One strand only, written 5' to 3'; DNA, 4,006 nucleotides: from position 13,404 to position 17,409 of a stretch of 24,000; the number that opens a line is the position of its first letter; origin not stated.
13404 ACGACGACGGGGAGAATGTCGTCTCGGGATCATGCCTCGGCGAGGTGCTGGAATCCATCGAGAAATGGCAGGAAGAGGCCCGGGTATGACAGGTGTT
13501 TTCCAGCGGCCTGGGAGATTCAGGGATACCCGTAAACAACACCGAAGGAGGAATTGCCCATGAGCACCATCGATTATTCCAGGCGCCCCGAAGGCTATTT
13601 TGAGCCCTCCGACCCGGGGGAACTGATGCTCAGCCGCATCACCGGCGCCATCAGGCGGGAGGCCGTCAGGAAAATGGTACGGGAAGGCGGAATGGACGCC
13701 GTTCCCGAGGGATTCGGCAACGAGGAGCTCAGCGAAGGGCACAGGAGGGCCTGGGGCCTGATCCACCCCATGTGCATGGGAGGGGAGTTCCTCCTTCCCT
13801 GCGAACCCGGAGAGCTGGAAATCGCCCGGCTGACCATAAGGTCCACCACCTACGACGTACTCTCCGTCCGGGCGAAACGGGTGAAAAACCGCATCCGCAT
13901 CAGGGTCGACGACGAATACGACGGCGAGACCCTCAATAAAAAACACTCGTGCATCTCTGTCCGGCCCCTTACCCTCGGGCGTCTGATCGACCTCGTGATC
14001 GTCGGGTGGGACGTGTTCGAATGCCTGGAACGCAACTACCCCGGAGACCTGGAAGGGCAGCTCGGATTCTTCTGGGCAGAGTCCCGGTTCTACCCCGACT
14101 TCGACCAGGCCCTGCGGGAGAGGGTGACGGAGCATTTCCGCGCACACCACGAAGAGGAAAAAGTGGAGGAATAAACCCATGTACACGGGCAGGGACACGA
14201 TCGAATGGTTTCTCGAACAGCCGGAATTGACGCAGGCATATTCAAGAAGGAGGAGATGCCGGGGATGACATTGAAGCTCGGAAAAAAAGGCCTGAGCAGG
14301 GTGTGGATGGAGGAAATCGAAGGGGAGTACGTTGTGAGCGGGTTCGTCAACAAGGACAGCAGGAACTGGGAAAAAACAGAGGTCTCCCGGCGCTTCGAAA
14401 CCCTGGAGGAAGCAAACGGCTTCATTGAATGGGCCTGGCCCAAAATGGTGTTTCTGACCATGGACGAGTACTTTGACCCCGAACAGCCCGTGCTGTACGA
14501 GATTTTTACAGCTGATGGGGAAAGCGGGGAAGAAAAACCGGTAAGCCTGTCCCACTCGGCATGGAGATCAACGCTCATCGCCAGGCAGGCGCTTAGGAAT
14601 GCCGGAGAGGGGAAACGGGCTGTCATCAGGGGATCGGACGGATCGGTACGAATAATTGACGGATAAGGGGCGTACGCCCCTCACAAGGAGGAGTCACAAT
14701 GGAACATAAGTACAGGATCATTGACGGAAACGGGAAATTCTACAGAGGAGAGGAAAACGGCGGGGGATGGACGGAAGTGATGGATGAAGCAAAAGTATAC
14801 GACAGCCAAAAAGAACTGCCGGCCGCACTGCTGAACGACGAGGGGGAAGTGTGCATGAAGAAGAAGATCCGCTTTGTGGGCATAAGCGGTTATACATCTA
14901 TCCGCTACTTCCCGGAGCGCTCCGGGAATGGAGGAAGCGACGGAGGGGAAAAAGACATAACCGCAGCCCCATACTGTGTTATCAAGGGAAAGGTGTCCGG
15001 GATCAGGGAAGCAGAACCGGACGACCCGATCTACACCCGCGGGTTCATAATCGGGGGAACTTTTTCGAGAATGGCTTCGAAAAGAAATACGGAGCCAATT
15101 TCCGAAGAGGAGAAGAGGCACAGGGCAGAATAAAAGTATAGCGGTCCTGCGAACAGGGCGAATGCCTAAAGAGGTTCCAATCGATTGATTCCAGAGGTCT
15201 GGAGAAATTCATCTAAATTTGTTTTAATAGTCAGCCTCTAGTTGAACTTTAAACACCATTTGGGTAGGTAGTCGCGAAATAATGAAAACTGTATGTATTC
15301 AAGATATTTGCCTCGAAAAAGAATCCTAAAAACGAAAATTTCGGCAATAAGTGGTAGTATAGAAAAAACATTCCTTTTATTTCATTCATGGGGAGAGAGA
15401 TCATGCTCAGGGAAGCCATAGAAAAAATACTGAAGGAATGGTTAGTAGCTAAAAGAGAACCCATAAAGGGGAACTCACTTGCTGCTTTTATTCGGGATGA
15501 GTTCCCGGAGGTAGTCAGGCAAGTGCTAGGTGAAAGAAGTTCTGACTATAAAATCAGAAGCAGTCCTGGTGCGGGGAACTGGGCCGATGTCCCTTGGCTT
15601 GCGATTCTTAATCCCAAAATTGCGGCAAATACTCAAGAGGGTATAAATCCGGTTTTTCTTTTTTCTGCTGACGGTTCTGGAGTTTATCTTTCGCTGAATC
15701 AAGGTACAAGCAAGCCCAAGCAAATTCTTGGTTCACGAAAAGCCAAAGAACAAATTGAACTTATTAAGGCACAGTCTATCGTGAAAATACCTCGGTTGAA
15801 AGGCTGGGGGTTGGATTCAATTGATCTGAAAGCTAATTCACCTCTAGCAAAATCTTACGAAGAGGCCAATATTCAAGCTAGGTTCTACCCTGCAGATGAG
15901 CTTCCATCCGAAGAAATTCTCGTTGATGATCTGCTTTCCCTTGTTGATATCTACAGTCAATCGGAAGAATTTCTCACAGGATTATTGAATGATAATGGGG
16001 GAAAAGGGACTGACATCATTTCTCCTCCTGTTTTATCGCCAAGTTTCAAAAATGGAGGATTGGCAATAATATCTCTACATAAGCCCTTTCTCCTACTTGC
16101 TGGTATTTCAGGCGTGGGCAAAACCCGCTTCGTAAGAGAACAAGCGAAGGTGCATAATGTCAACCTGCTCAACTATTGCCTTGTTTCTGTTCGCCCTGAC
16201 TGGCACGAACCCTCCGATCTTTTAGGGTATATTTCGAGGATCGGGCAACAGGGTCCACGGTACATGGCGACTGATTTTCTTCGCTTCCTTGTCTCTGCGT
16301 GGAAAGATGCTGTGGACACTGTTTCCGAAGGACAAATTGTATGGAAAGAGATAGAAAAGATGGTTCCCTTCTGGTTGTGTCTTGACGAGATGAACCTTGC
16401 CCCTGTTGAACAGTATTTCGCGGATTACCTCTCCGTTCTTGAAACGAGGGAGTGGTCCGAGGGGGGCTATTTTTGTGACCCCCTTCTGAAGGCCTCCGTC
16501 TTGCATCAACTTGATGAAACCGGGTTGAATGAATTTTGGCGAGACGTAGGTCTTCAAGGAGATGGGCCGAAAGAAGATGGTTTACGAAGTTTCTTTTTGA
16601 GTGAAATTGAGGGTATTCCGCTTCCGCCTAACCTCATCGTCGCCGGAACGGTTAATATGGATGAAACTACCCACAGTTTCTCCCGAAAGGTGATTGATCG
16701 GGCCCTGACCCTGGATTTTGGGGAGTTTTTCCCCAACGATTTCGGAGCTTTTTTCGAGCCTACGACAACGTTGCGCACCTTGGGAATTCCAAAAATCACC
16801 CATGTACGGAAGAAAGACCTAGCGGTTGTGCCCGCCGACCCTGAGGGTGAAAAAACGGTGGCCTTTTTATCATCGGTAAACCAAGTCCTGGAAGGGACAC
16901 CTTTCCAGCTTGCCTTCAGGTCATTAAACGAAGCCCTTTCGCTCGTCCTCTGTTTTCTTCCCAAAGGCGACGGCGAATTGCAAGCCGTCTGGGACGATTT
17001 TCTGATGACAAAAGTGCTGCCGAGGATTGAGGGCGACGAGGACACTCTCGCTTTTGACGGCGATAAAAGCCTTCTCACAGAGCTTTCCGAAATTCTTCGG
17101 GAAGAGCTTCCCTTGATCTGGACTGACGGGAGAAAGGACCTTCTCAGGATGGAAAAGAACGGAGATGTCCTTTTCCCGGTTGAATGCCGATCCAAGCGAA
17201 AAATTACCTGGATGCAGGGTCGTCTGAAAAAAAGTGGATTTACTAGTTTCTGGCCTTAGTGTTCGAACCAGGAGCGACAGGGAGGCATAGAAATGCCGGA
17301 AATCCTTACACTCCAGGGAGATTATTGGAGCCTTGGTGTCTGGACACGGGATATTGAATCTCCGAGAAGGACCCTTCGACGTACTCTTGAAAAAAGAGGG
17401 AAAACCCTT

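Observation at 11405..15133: Tightly packed operon of small proteins with no recognisable family, sitting between a riboswitch and a type IV restriction module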

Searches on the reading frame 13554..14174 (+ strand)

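Call 3: search_protein_families(library=pfam, proteins=[window:13554-14174:+], max_evalue=1)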
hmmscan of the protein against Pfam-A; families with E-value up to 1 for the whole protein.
window:13554-14174:+ (206 aa): 0 families

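Call 4: search_protein_families(library=padloc, proteins=[window:13554-14174:+], max_evalue=1)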
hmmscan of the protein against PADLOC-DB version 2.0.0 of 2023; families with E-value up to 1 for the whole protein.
window:13554-14174:+ (206 aa): 1 family
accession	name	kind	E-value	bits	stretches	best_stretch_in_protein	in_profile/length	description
PDLC00196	HamA2|HamA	-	0.049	11.1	1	167-191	157-181/315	DUF1837 domain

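Call 5: search_protein_families(library=ncbifam, proteins=[window:13554-14174:+], max_evalue=1)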
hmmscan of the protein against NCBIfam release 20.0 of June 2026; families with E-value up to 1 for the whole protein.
window:13554-14174:+ (206 aa): 1 family
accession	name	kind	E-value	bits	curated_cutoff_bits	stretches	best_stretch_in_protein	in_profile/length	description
NF008682.0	PRK11700.1-5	equivalog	0.14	11.4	333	1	93-165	33-103/189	VOC family protein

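Call 43: search_protein_families(library=phrogs, proteins=[window:13554-14174:+], max_evalue=0.1)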
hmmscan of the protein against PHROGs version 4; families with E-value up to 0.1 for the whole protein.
window:13554-14174:+ (206 aa): 0 families

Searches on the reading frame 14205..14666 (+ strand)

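Call 3: search_protein_families(library=pfam, proteins=[window:14205-14666:+], max_evalue=1)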
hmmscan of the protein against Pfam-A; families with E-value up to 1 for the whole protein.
window:14205-14666:+ (153 aa): 1 family
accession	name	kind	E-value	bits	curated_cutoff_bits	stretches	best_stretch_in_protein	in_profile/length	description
PF06108.18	DUF952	-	0.18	12.1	23.7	1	53-98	5-53/90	Protein of unknown function (DUF952)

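Call 4: search_protein_families(library=padloc, proteins=[window:14205-14666:+], max_evalue=1)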
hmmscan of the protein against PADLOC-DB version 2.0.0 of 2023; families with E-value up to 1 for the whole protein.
window:14205-14666:+ (153 aa): 0 families

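Call 5: search_protein_families(library=ncbifam, proteins=[window:14205-14666:+], max_evalue=1)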
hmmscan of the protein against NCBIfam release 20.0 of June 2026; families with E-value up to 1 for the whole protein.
window:14205-14666:+ (153 aa): 0 families

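Call 43: search_protein_families(library=phrogs, proteins=[window:14265-14666:+], max_evalue=0.1)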
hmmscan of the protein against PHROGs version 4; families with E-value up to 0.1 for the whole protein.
window:14265-14666:+ (133 aa): 0 families

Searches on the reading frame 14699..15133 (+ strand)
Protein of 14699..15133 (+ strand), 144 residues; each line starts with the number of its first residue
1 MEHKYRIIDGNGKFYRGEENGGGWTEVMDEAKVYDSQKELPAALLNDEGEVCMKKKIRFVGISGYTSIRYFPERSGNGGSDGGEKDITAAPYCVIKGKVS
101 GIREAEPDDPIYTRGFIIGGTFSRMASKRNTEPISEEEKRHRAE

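Call 3: search_protein_families(library=pfam, proteins=[window:14699-15133:+], max_evalue=1)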
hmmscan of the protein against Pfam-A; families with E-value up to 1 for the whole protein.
window:14699-15133:+ (144 aa): 0 families

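Call 4: search_protein_families(library=padloc, proteins=[window:14699-15133:+], max_evalue=1)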
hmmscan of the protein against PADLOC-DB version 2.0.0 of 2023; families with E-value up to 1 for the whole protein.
window:14699-15133:+ (144 aa): 0 families

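Call 5: search_protein_families(library=ncbifam, proteins=[window:14699-15133:+], max_evalue=1)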
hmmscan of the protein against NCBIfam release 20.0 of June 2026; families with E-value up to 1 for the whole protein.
window:14699-15133:+ (144 aa): 0 families

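Call 43: search_protein_families(library=phrogs, proteins=[window:14699-15133:+], max_evalue=0.1)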
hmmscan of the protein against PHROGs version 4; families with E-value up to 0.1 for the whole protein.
window:14699-15133:+ (144 aa): 0 families

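Call 94: find_encoding_contigs(protein=window:14699-15133:+, flank=8000, max_places=4)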
Protein window:14699-15133:+ (144 aa): 23 contigs read that carry it; 4 places shown.
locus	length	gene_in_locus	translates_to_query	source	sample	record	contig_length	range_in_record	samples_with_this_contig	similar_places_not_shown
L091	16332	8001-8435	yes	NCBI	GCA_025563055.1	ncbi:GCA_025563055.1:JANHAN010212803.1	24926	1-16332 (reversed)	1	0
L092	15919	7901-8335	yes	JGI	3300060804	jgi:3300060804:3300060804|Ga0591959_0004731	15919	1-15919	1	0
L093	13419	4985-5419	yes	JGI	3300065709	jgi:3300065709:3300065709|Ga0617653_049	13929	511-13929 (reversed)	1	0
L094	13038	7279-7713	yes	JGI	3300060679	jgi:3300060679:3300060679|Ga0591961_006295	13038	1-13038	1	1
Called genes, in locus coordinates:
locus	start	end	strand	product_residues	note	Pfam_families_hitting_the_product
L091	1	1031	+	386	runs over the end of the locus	PF00155:Aminotran_1_2 (weak), PF00266:Aminotran_5, PF01041:DegT_DnrJ_EryC1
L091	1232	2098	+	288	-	PF00586:AIRS, PF02769:AIRS_C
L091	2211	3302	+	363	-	PF04143:Sulf_transp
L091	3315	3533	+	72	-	PF01206:TusA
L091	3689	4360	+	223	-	PF13489:Methyltransf_23, PF13847:Methyltransf_31, PF08241:Methyltransf_11, PF08242:Methyltransf_12, PF13649:Methyltransf_25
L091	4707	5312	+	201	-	-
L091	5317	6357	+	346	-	-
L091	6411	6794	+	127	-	-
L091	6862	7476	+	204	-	-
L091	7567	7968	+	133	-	-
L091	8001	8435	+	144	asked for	-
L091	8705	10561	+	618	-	PF12102:MrcB_N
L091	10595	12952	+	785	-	PF09823:DUF2357, PF04411:PDDEXK_7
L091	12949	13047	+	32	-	-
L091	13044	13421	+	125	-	PF00293:NUDIX, PF14815:NUDIX_4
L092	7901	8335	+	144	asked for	-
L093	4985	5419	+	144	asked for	-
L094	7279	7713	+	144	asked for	-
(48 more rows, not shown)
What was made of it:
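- Checked: The identical cassette occurs on at least 23 contigs, and the four examined come from four different samples (call 94).
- The cassette is identical across many samples (call 94).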

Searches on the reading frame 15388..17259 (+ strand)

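Call 3: search_protein_families(library=pfam, proteins=[window:15388-17259:+], max_evalue=1)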
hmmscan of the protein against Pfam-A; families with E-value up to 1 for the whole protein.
window:15388-17259:+ (623 aa): 4 families
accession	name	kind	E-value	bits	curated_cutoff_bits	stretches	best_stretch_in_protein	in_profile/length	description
PF12102.13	MrcB_N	-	5.6e-51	173.2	25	1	13-191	1-180/183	MrcB-like, N-terminal domain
PF25201.1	nSTAND6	-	0.0085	16.6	27.7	1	231-258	17-44/148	Novel STAND NTPase 6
PF07728.20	AAA_5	-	0.049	14.1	22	1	235-358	2-99/139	AAA domain (dynein-related subfamily)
PF13191.12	AAA_16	-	0.068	14.1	32.6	1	233-254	25-46/167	AAA ATPase domain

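Call 4: search_protein_families(library=padloc, proteins=[window:15388-17259:+], max_evalue=1)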
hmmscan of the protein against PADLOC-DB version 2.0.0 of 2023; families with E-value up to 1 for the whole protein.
window:15388-17259:+ (623 aa): 1 family
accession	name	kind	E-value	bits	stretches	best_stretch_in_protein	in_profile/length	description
PDLC04547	PDC-M26A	-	5.7e-35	119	2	234-355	334-433/724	-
